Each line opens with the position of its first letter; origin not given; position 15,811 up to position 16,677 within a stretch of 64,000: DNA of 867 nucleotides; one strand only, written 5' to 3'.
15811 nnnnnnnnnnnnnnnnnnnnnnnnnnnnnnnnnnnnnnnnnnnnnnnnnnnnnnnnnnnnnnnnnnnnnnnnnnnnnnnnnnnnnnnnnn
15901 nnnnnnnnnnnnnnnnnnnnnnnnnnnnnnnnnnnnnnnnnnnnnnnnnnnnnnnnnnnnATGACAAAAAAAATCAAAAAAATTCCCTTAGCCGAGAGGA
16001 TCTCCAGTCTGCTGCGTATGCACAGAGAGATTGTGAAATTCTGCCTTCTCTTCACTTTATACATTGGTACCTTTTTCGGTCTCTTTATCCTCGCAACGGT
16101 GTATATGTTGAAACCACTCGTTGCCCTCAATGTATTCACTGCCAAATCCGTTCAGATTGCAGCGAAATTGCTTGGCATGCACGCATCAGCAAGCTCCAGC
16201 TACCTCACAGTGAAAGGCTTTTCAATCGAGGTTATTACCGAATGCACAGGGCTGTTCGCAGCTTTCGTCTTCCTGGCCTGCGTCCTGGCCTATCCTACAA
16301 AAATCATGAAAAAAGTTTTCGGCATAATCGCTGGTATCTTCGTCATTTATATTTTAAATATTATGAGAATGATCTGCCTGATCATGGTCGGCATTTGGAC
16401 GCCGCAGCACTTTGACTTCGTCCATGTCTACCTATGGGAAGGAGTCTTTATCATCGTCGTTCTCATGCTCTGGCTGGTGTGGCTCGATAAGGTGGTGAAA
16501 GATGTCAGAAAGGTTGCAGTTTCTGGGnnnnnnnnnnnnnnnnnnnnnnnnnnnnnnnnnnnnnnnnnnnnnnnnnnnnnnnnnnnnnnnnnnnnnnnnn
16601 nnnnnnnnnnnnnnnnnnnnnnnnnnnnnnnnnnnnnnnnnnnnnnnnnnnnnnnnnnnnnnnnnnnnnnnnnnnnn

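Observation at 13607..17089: Low-GC plus-strand islet encoding a minimal exosortase-like protein and an IPTL-CTERM-like cargo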

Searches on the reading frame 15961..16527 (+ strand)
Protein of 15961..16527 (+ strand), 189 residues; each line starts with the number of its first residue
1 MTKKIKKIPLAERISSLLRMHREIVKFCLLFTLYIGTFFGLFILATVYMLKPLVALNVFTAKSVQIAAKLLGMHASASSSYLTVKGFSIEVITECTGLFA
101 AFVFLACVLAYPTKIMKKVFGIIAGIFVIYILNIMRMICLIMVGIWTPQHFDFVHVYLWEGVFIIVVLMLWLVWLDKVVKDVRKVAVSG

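Call 3: search_protein_families(library=ncbifam, proteins=[window:15961-16527:+], max_evalue=1)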
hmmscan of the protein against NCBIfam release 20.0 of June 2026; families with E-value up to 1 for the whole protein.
window:15961-16527:+ (189 aa): 17 families
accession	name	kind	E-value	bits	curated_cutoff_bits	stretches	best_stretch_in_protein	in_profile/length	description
TIGR04144.1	archaeo_VPXXXP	exception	1.3e-30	106.5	150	1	24-180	1-155/156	archaeosortase B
TIGR04177.1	exosort_XrtH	exception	8.3e-28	97.4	86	1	25-176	1-153/158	exosortase H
NF046081.1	exosort_XrtX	exception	1.7e-20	73.6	170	1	27-179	7-163/168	exosortase X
TIGR04178.1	exo_archaeo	signature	2.8e-16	59.6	23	1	89-174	1-93/97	exosortase/archaeosortase family protein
TIGR04300.1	exosort_XrtM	exception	1.8e-12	47.9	125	1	82-174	48-140/150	exosortase family protein XrtM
NF033505.2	paceosortase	exception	9e-10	38.9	80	1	40-173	15-143/167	pacearchaeosortase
TIGR04128.1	exoso_Fjoh_1448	exception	9.2e-10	39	90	1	73-178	67-172/174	exosortase family protein XrtF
TIGR04124.1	archaeo_artE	exception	2.2e-09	37.5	95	1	33-176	12-149/153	archaeosortase family protein ArtE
NF046083.1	exosort_XrtY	exception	2.9e-09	37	160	1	56-172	49-166/168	exosortase Y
TIGR04125.1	exosort_PGF_TRM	exception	9.2e-09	35.1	75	1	59-152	108-205/271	archaeosortase A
TIGR02602.1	8TM_EpsH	subfamily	2.5e-07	30.4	105.55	1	41-179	97-240/241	exosortase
NF033464.1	cyanoexo_CrtC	exception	1.3e-06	28.1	225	1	41-178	133-275/278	cyanoexosortase C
TIGR04293.1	archaeo_artF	exception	8.1e-06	25.9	150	1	20-183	1-164/166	archaeosortase family protein ArtF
TIGR03109.2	exosort_XrtA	exception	3.5e-05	23.4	208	1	54-179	130-259/261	exosortase A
NF045528.1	heimosortase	equivalog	0.008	16.2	130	1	90-152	87-149/199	heimdallarchaeosortase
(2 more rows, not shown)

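Call 4: search_protein_families(library=pfam, proteins=[window:15961-16527:+], max_evalue=1)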
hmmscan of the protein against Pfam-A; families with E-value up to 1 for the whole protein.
window:15961-16527:+ (189 aa): 1 family
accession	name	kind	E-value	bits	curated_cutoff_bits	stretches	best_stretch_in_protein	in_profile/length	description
PF09721.15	Exosortase_EpsH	-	3.8e-09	36.8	25.7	1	41-174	107-251/254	Transmembrane exosortase (Exosortase_EpsH)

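Call 10: find_encoding_contigs(protein=window:15961-16527:+, flank=10000, max_places=6)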
Protein window:15961-16527:+ (189 aa): 1 contig read that carries it; 1 place shown.
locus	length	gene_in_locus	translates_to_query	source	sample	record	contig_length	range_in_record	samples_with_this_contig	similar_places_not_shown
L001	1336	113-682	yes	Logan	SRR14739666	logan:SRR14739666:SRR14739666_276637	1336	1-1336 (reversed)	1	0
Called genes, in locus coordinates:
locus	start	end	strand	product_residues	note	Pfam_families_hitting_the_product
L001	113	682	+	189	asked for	PF09721:Exosortase_EpsH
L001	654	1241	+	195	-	-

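Call 11: find_homologous_proteins(query=window:15961-16527:+)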
Query window:15961-16527:+ (189 aa): 9 proteins with E <= 0.001 among 186 candidates.
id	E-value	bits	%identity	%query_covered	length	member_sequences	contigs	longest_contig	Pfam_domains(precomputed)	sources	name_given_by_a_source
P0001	2.8e-97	342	100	87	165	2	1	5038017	PF09721.16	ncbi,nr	ncbi:MAG: exosortase H [Gemmatimonadota bacterium]|nr:MAG: exosortase H [Gemmatimonadota bacterium]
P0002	1.5e-96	340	83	100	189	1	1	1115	PF09721.16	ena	-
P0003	3.4e-92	325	81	100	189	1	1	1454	PF09721.16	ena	-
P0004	3.1e-90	319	78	100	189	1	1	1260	PF09721.16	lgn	-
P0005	4.3e-76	273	69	100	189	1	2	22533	PF09721.16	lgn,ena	-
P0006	6.0e-69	250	65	97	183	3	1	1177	PF09721.16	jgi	jgi:archaeosortase B (VPXXXP-CTERM-specific)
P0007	7.3e-65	236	61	97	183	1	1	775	PF09721.16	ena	-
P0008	3.9e-49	185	60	80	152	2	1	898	PF09721.16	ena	-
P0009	8.3e-32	129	40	85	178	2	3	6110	PF09721.16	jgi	-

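Call 12: find_encoding_contigs(protein=P0001, flank=10000, max_places=3)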
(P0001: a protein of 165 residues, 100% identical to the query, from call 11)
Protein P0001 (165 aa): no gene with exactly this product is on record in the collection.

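Call 13: find_encoding_contigs(protein=P0005, flank=10000, max_places=3)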
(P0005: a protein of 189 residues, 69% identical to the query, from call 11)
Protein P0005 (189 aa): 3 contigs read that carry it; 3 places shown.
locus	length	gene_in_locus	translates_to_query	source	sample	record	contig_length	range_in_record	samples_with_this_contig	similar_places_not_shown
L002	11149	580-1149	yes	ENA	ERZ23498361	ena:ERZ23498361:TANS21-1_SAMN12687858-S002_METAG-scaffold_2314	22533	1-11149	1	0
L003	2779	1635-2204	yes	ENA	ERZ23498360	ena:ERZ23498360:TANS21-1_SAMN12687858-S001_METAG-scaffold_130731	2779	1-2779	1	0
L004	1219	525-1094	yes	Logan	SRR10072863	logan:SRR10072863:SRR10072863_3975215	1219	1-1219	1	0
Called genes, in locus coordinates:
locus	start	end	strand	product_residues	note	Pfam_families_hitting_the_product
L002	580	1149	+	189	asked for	PF09721:Exosortase_EpsH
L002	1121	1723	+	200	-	-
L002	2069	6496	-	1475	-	PF00082:Peptidase_S8, PF20773:InhA-like_MAM (faint), PF00404:Dockerin_1, PF13860:FlgD_ig, PF18962:Por_Secre_tail (faint)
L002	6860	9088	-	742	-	PF13860:FlgD_ig, PF18962:Por_Secre_tail (weak)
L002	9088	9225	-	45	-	-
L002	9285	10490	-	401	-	-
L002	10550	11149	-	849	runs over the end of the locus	PF13860:FlgD_ig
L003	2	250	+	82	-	?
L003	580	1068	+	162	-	PF18203:IPTL-CTERM (faint)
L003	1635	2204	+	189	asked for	PF09721:Exosortase_EpsH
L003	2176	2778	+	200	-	?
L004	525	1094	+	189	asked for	PF09721:Exosortase_EpsH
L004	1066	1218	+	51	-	?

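Call 14: find_encoding_contigs(protein=P0009, flank=10000, max_places=3)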
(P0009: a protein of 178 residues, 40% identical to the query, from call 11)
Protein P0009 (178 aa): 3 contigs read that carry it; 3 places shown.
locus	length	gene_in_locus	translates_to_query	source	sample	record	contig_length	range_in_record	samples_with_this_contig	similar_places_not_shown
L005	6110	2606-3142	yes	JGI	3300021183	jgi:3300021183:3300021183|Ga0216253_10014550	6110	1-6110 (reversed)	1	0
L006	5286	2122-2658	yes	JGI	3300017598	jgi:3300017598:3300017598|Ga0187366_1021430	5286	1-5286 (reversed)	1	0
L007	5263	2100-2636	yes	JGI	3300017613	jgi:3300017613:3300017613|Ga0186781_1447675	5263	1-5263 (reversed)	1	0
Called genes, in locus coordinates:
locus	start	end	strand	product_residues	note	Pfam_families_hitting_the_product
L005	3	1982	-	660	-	?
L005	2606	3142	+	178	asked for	PF09721:Exosortase_EpsH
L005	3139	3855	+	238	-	-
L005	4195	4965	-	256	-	PF09754:PAC2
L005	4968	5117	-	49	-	PF04135:Nop10p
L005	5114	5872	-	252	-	PF07541:EIF_2_alpha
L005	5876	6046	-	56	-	PF01667:Ribosomal_S27e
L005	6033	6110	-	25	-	?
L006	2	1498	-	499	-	?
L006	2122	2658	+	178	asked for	PF09721:Exosortase_EpsH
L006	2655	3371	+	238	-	-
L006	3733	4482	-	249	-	PF09754:PAC2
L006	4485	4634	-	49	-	PF04135:Nop10p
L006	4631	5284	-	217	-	?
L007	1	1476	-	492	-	?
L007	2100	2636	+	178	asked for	PF09721:Exosortase_EpsH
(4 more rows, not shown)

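Call 29: find_related_loci(query=A2, collection=genome_contigs, flank=6000)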
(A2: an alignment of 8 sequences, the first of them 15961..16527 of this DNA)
Query A2 (189 aa) in genome_contigs; peptide patterns used: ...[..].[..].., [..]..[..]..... (x = any residue, [..] = any of these).
37 stretches matched a pattern; 5 encode a relative of the query (tblastn E <= 1e-3); 5 distinct loci.
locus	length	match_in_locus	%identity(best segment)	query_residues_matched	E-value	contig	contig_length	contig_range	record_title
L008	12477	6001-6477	39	18-180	9e-37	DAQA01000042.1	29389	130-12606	MAG TPA_asm: Euryarchaeota archaeon UBA202 UBA202_contig_8356, whole genome shotgun sequence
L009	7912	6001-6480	38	21-181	1e-32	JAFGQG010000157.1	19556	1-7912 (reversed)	MAG: bacterium isolate Zod_Metabat.733 k87_11723609, whole genome shotgun sequence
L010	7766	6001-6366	40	60-181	3e-30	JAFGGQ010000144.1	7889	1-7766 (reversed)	MAG: bacterium isolate Zod_Metabat.1399 k87_10894536, whole genome shotgun sequence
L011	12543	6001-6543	35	2-187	4e-30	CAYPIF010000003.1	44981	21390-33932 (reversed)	MAG TPA_asm: uncultured Thermoplasmatales archaeon isolate SRP067234_co1_304 genome assembly, contig: k99_251993, whole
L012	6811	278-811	32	1-184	2e-24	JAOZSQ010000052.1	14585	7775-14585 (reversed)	MAG: Thermoplasmatota archaeon isolate GMC6.metabat2.56_sub GMC6_3977_length_14585_cov_15.603785, whole genome shotgun s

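Call 42: find_related_loci(query=A2, collection=metagenome_contigs, flank=8000)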
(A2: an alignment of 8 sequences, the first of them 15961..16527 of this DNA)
Query A2 (189 aa) in metagenome_contigs; peptide patterns used: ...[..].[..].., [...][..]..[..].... (x = any residue, [..] = any of these).
96 stretches matched a pattern; 15 encode a relative of the query (tblastn E <= 1e-3); 15 distinct loci.
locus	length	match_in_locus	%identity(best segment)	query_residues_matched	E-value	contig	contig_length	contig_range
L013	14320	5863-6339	39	18-180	1e-36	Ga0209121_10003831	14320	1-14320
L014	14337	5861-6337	39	18-180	1e-36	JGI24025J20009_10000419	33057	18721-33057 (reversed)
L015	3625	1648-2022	46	56-180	1e-35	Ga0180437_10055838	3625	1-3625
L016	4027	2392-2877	38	16-180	8e-36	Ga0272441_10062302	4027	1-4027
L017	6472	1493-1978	38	16-180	8e-36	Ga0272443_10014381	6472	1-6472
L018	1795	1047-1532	39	16-180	7e-36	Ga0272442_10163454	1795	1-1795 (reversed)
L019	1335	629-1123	34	12-180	4e-33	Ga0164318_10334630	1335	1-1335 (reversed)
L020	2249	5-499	34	12-180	2e-32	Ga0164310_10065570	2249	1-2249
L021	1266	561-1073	33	6-180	1e-28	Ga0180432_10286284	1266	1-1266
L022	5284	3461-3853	38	50-183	2e-26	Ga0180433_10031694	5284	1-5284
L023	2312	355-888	32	1-184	5e-24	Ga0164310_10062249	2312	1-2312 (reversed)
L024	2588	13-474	34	3-161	2e-23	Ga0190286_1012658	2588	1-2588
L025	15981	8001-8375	35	59-183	4e-21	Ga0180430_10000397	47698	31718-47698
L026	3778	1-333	36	71-181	8e-21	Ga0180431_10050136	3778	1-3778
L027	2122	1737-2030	36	83-180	4e-19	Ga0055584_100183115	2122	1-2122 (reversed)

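Call 77: search_solved_structures(query=A2, max_evalue=1)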
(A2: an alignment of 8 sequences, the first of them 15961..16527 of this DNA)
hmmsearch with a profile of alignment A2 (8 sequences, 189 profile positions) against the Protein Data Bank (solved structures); distinct sequences matched with E-value up to 1: 0.
